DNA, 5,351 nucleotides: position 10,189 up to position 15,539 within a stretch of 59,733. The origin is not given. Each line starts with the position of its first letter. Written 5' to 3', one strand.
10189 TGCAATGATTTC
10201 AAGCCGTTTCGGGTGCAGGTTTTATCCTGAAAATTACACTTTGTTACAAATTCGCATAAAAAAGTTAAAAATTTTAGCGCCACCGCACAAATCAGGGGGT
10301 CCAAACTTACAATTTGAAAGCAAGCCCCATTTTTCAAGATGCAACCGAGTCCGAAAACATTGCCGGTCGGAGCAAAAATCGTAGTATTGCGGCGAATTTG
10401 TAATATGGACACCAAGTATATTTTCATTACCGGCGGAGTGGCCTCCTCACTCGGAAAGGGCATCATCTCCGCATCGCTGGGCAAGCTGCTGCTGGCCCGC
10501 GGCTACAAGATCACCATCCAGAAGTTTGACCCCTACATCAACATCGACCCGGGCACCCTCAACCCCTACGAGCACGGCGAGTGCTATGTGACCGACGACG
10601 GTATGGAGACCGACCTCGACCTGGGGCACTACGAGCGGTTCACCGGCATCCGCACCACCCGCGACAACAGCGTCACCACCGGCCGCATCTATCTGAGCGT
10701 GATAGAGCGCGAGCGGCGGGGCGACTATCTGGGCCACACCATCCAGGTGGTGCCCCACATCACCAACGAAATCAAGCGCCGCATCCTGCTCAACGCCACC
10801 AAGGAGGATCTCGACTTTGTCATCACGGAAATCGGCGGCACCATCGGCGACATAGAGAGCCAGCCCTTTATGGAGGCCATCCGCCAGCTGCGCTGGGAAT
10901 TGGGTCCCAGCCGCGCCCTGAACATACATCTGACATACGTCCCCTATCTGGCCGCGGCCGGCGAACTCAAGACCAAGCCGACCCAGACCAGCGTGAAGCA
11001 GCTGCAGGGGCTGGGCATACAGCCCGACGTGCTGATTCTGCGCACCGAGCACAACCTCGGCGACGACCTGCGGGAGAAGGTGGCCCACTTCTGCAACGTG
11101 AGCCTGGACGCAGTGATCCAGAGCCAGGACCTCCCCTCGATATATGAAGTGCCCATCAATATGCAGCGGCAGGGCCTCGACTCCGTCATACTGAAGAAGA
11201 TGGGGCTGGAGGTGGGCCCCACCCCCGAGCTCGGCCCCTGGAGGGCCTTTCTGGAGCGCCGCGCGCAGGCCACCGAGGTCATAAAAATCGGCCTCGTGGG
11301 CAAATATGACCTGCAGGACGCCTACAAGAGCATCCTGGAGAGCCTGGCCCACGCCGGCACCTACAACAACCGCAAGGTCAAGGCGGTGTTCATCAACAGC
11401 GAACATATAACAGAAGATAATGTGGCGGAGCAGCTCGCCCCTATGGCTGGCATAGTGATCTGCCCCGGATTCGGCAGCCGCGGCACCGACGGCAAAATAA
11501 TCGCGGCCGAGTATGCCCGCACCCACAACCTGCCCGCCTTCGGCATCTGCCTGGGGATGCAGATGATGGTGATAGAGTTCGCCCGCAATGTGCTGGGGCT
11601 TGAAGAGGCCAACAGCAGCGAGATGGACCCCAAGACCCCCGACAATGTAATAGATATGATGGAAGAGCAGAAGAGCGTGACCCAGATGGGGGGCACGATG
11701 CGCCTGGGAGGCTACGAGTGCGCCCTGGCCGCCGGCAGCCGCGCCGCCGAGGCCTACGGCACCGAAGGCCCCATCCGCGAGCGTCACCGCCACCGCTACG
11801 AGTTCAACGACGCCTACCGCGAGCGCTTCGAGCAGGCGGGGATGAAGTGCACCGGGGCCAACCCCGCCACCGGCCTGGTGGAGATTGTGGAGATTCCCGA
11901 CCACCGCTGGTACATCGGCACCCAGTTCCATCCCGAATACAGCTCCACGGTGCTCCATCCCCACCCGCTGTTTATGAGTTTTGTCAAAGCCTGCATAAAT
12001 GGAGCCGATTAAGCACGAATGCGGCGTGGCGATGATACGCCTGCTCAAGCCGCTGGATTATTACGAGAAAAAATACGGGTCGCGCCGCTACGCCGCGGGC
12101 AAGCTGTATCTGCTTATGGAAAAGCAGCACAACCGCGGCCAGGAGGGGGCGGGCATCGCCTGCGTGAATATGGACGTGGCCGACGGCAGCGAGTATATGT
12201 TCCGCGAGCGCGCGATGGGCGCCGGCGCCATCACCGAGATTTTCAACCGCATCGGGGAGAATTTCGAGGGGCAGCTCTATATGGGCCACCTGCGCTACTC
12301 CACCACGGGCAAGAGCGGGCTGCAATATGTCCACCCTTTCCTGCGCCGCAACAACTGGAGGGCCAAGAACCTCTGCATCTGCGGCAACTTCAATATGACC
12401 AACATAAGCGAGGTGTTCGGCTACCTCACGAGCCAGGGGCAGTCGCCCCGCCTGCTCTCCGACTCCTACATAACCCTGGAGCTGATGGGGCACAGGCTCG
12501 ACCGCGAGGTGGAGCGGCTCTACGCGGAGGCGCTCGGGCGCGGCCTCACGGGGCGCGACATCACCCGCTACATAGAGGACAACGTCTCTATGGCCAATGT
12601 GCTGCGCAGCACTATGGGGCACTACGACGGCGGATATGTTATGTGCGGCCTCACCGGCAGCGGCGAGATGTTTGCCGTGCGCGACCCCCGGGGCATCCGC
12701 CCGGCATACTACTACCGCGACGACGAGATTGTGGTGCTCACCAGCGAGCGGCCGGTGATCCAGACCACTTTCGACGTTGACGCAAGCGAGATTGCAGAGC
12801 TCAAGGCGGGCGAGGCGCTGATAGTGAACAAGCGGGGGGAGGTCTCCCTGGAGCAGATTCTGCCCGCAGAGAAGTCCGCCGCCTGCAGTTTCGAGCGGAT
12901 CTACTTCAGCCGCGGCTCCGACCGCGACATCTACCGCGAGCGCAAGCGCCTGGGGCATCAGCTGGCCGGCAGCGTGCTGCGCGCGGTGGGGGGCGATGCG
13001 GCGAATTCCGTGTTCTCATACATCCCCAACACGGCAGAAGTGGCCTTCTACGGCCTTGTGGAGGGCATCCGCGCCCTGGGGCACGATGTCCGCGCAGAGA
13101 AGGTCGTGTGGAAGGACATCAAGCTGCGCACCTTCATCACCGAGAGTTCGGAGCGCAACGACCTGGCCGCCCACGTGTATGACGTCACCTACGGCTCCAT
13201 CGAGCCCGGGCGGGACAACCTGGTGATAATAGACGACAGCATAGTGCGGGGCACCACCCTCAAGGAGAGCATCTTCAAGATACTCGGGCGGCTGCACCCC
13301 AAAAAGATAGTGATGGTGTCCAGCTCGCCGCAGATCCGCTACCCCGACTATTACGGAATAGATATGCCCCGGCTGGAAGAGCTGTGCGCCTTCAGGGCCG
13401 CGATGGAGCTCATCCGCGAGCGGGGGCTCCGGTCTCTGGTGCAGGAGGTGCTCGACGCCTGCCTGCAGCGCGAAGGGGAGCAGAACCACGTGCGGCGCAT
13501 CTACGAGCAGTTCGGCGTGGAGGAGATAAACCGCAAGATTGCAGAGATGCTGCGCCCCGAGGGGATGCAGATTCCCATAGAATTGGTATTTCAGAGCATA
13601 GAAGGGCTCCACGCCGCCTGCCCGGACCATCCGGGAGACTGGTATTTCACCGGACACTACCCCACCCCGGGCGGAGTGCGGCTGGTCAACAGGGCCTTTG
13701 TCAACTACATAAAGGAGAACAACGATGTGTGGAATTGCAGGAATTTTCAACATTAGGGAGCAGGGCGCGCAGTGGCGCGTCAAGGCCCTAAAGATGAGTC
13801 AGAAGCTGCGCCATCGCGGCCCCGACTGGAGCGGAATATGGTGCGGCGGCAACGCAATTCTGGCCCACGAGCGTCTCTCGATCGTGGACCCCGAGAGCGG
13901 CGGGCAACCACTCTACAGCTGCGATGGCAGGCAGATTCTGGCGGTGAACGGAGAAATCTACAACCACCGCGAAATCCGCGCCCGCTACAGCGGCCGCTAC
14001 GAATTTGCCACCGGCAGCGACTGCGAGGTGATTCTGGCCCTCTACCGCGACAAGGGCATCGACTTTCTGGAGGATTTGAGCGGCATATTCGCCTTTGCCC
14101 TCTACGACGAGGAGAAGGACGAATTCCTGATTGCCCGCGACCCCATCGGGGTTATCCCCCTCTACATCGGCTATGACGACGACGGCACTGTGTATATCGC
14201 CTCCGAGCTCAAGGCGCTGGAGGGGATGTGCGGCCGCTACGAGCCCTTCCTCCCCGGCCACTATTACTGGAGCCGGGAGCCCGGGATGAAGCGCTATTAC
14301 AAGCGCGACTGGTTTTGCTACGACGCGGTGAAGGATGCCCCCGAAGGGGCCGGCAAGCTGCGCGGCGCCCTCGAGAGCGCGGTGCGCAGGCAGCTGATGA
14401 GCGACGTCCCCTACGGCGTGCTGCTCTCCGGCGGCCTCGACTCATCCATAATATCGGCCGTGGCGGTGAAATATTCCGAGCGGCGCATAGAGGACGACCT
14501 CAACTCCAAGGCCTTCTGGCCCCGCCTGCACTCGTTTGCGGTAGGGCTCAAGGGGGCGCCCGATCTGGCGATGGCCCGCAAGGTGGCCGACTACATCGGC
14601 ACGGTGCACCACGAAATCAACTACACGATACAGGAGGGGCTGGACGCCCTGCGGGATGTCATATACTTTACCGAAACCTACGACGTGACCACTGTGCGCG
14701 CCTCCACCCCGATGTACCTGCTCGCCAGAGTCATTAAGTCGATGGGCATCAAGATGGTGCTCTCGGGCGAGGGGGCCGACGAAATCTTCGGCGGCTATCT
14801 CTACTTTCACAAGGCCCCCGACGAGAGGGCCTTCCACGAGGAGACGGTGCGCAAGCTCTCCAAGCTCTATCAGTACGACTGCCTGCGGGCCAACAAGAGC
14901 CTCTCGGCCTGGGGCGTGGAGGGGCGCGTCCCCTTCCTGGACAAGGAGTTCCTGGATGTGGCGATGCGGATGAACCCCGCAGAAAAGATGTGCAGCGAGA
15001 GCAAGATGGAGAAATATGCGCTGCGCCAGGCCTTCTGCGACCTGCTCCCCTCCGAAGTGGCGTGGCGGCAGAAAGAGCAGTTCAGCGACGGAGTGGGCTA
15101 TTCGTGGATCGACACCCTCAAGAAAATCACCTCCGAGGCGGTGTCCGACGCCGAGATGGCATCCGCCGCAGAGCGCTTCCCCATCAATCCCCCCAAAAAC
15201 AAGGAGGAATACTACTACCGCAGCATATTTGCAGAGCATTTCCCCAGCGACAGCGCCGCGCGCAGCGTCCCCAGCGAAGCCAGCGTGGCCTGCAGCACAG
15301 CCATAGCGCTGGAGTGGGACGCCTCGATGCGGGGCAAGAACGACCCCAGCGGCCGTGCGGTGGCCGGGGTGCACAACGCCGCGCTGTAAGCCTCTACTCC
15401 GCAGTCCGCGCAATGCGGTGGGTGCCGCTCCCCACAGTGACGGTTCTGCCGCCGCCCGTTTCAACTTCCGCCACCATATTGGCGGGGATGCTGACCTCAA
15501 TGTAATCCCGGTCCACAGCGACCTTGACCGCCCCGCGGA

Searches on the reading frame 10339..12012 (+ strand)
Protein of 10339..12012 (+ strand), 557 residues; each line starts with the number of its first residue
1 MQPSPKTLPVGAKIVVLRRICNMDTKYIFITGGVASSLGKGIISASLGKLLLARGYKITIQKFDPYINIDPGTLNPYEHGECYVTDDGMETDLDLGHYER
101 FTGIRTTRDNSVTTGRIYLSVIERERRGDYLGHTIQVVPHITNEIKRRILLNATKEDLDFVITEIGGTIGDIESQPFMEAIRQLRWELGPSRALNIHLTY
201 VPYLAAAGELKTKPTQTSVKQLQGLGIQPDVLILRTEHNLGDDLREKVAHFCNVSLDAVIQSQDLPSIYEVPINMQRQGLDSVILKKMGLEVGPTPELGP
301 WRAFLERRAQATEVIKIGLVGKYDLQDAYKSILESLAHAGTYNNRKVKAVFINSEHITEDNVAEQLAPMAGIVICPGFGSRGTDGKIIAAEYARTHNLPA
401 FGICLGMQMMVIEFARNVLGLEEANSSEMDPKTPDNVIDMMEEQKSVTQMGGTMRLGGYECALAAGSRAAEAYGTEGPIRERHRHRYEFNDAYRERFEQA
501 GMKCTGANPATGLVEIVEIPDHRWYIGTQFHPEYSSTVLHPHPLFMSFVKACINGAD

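Call 79: search_protein_families(library=pfam, proteins=[window:10339-12012:+], max_evalue=0.0001)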
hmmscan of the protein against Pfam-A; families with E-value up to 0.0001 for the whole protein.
window:10339-12012:+ (557 aa): 3 families
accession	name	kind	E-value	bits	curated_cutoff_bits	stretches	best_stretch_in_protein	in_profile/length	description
PF06418.20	CTP_synth_N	-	8.4e-123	409.3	26.1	1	26-290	1-265/265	CTP synthase N-terminus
PF00117.34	GATase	-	9.5e-39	133.5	22.8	1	325-550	2-189/190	Glutamine amidotransferase class-I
PF07722.19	Peptidase_C26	-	2.1e-06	28.1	20.5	1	391-533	99-219/219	Peptidase C26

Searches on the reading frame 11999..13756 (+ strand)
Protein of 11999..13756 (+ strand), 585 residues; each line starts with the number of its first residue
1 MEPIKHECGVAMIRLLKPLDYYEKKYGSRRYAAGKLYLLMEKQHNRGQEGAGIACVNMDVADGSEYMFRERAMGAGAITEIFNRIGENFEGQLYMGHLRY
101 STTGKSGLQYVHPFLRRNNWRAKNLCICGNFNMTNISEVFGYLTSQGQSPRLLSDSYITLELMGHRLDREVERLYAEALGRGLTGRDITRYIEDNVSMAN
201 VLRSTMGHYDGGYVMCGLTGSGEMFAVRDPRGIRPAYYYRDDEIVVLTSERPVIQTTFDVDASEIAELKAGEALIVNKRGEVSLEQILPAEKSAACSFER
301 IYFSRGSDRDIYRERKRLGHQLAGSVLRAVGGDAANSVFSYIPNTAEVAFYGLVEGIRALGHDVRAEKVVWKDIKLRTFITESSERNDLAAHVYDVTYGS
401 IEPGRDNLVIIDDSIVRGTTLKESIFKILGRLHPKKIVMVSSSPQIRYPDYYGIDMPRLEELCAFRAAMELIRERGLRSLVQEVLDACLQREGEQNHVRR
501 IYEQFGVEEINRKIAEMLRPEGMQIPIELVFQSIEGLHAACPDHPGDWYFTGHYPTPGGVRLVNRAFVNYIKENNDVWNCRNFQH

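Call 79: search_protein_families(library=pfam, proteins=[window:11999-13756:+], max_evalue=0.0001)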
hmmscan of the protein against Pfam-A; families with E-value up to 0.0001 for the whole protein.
window:11999-13756:+ (585 aa): 2 families
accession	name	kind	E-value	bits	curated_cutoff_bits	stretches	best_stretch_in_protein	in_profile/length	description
PF13522.11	GATase_6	-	6.3e-06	26.7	27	0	88-163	7-77/130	Glutamine amidotransferase domain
PF13537.11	GATase_7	-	5e-05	23.7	25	0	203-254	68-121/123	Glutamine amidotransferase domain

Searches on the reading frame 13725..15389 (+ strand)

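Call 79: search_protein_families(library=pfam, proteins=[window:13725-15389:+], max_evalue=0.0001)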
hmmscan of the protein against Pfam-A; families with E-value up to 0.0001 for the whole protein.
window:13725-15389:+ (554 aa): 4 families
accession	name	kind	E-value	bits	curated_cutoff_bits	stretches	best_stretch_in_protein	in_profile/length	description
PF00733.27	Asn_synthase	-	4.3e-86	290.2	21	2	211-366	1-142/354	Asparagine synthase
PF13537.11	GATase_7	-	2.3e-40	137.9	25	1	48-166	1-122/123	Glutamine amidotransferase domain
PF13522.11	GATase_6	-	3.3e-36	124.6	27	1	33-161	1-130/130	Glutamine amidotransferase domain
PF12481.13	DUF3700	-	1.1e-10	41.9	27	1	114-191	125-202/228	Aluminium induced protein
